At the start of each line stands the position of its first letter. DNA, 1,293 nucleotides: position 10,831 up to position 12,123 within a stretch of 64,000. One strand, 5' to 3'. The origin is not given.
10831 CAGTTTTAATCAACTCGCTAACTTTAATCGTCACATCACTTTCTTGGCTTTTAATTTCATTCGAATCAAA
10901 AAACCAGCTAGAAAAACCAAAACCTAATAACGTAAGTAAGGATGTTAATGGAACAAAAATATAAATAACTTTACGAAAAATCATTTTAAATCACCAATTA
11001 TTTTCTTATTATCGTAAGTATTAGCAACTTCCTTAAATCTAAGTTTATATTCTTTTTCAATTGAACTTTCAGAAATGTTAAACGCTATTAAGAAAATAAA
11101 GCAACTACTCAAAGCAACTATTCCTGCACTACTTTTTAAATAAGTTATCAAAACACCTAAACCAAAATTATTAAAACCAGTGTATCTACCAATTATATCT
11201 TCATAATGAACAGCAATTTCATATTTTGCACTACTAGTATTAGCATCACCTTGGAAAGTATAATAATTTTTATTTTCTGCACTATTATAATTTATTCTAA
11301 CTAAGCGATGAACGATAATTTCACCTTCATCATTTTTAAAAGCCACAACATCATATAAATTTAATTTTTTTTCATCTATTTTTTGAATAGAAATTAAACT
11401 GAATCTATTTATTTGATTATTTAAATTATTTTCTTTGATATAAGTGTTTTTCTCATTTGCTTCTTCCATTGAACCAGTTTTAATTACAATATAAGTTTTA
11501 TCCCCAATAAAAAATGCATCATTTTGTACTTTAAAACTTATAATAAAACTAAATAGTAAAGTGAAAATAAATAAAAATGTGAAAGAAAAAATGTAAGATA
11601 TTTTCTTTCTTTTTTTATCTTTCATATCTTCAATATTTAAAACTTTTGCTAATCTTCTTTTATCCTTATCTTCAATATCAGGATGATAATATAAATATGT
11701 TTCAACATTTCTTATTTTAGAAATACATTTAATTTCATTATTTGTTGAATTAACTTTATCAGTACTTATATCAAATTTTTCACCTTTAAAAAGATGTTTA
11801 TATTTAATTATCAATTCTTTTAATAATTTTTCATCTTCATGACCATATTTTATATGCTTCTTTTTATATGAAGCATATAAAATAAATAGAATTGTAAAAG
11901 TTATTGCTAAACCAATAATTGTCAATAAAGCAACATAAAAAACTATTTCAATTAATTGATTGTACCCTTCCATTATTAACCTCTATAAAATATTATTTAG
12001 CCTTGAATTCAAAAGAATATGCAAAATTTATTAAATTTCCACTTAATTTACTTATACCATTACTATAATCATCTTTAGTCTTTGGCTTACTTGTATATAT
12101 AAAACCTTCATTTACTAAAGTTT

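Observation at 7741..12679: Four-gene operon with a SipW/ER-type signal peptidase among three secreted proteins carrying a matching leader: candidate undescribed TasA-like fibre system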

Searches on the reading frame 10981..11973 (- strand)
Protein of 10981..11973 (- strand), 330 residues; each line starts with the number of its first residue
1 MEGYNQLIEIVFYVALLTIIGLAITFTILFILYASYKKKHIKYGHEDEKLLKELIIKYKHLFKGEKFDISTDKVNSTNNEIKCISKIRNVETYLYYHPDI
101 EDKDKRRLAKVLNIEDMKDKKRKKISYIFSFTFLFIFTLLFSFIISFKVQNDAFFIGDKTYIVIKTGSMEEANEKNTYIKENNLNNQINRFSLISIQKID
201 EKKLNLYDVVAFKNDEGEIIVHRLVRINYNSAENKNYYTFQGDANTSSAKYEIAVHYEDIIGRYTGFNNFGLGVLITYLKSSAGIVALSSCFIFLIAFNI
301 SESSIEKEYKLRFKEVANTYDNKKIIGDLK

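Call 3: search_protein_families(library=pfam, proteins=[window:10981-11973:-], max_evalue=1)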
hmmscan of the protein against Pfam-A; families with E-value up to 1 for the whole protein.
window:10981-11973:- (330 aa): 2 families
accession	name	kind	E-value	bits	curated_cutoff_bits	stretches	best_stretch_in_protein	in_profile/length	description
PF03000.19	NPH3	-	0.055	13.6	27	1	88-115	224-251/258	NPH3 family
PF03600.22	CitMHS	-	0.12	11.9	31.9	1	12-143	158-219/336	Citrate transporter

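Call 4: search_protein_families(library=ncbifam, proteins=[window:10981-11973:-], max_evalue=1)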
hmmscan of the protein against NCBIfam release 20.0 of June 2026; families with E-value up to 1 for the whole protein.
window:10981-11973:- (330 aa): 3 families
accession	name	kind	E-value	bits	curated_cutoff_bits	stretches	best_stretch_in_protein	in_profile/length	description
NF046067.1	SigPepSipWBacil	equivalog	6.3e-11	42.2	190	1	185-297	49-159/189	signal peptidase I SipW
TIGR02228.1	sigpep_I_arch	equivalog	2.8e-08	33.8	51.85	1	124-291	2-145/158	signal peptidase I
NF003103.0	PRK04023.1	equivalog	0.012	13.2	1269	1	91-198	470-573/1125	DNA polymerase II large subunit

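Call 10: find_homologous_proteins(query=window:10981-11973:-, max_evalue=0.001)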
Query window:10981-11973:- (330 aa): 79 proteins with E <= 0.001 among 2884 candidates.
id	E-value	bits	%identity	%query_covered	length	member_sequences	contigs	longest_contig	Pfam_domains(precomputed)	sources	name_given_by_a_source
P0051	3.0e-206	702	100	100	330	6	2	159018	-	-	-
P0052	5.7e-127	441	63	99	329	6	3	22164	-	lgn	-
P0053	6.3e-126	438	62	99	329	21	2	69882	-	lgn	-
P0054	2.7e-110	387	54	99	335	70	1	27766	-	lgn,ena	-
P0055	1.5e-84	302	49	97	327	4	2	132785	-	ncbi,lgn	-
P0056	6.1e-84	300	48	97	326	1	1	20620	-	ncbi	-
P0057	7.5e-83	297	50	97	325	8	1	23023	-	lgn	-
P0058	8.7e-83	296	49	97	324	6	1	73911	-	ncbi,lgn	-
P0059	1.6e-82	296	49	95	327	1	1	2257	-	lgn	-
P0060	3.9e-81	291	46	98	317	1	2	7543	-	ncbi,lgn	-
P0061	4.7e-81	291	47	98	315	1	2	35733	-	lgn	-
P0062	7.3e-81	290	46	98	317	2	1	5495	-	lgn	-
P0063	7.4e-80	287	48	98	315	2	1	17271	-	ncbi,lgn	-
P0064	5.0e-79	284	45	98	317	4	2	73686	-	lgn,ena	-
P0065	7.5e-78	280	49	98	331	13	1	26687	-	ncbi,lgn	-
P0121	9.4e-22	96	36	58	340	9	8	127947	-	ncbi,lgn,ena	-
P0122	5.1e-20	90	34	55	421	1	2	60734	-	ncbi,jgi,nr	ncbi:MAG: hypothetical protein E7375_03155 [Clostridiales bacterium]|nr:hypothetical protein [Clostr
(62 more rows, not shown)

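Call 13: search_solved_structures(query=A2, max_evalue=1, show_alignments=2)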
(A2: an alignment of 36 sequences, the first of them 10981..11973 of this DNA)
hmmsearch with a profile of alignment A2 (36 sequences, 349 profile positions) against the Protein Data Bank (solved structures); distinct sequences matched with E-value up to 1: 10.
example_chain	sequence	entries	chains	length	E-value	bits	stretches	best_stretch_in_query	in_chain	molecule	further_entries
7p2q_A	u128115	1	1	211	3.7e-10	42.6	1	139-227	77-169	Signal peptidase complex catalytic subunit SEC11C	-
7p2p_A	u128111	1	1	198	6e-10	41.9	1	146-227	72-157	Signal peptidase complex catalytic subunit SEC11A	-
9rjb_A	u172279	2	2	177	1.9e-09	40.3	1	146-227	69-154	Signal peptidase complex catalytic subunit SEC11A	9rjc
4nv4_A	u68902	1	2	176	0.17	14.1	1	140-177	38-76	Signal peptidase I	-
7rpr_A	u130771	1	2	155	0.26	13.5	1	245-329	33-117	Fibronectin-binding lipoprotein FbpA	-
6mqu_A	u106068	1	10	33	0.5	12.5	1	6-28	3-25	PL5, designed TM pentamer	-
8dbs_X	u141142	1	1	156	0.6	12.3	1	235-339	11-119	ATP synthase subunit b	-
5t4o_I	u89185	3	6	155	0.81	11.9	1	235-339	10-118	ATP synthase subunit b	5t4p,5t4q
8dbw_X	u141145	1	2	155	0.84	11.8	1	235-339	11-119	ATP synthase subunit b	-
6oqt_X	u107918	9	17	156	0.86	11.8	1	235-339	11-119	ATP synthase subunit b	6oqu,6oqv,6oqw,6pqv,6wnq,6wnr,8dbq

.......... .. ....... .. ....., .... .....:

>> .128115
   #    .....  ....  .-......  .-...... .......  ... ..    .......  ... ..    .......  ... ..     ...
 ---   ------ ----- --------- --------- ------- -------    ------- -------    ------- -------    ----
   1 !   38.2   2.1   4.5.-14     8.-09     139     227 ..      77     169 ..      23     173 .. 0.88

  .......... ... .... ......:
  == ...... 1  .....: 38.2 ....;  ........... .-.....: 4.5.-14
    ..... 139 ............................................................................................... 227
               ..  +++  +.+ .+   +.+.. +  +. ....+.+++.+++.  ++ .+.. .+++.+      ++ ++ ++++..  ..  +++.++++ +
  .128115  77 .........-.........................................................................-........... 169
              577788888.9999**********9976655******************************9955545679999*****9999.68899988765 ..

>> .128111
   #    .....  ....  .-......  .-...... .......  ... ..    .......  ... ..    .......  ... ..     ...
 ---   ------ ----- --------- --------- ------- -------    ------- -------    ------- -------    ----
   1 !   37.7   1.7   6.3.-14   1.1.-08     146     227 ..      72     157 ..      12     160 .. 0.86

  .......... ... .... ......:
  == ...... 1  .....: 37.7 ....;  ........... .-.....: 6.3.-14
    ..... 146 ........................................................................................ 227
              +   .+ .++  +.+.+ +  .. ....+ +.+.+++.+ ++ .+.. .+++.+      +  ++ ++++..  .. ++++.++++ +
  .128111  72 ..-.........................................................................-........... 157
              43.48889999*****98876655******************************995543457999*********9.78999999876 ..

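Call 79: find_encoding_contigs(protein=P0122, flank=7000, max_places=1)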
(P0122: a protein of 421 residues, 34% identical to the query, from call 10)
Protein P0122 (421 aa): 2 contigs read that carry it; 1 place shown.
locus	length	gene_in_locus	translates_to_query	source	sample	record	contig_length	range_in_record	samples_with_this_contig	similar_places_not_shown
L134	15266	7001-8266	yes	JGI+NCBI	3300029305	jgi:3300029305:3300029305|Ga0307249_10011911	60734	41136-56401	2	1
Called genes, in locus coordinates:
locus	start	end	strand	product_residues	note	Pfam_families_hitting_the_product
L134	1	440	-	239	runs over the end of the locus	PF02463:SMC_N (faint), PF00005:ABC_tran, PF13304:AAA_21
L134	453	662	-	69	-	PF04014:MazE_antitoxin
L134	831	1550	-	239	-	PF03009:GDPD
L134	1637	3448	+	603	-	PF00009:GTP_EFTU, PF03144:GTP_EFTU_D2, PF00679:EFG_C, PF06421:LepA_C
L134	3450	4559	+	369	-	PF04055:Radical_SAM, PF06969:HemN_C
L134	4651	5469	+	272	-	PF03419:Peptidase_U4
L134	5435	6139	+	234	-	PF04542:Sigma70_r2, PF08281:Sigma70_r4_2 (faint), PF04545:Sigma70_r4, PF01381:HTH_3 (weak)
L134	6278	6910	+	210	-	-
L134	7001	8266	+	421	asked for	-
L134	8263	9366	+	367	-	-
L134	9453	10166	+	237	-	PF00657:Lipase_GDSL, PF13472:Lipase_GDSL_2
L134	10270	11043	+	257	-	PF04542:Sigma70_r2, PF08281:Sigma70_r4_2, PF04545:Sigma70_r4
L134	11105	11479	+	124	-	PF05239:PRC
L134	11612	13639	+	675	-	PF00009:GTP_EFTU, PF01926:MMR_HSR1 (faint), PF22042:EF-G_D2, PF03144:GTP_EFTU_D2, PF14492:EFG_III, PF03764:EFG_IV, PF00679:EFG_C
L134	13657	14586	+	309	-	PF00294:PfkB, PF08543:Phos_pyr_kin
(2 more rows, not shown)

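Call 80: find_encoding_contigs(protein=P0121, flank=7000, max_places=1)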
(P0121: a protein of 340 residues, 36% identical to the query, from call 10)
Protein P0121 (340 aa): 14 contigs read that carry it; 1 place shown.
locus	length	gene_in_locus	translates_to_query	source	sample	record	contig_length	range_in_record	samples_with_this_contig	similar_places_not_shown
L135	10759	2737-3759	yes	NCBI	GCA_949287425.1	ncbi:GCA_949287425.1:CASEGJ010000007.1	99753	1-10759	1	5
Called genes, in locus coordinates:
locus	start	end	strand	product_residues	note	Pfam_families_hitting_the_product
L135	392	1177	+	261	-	-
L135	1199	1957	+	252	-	-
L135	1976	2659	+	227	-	-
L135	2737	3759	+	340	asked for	-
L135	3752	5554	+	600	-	-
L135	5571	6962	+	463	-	PF09823:DUF2357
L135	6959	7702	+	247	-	PF00005:ABC_tran, PF13304:AAA_21 (weak)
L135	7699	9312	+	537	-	PF09847:12TM_1 (weak), PF16949:ABC_tran_2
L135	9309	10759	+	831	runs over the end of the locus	-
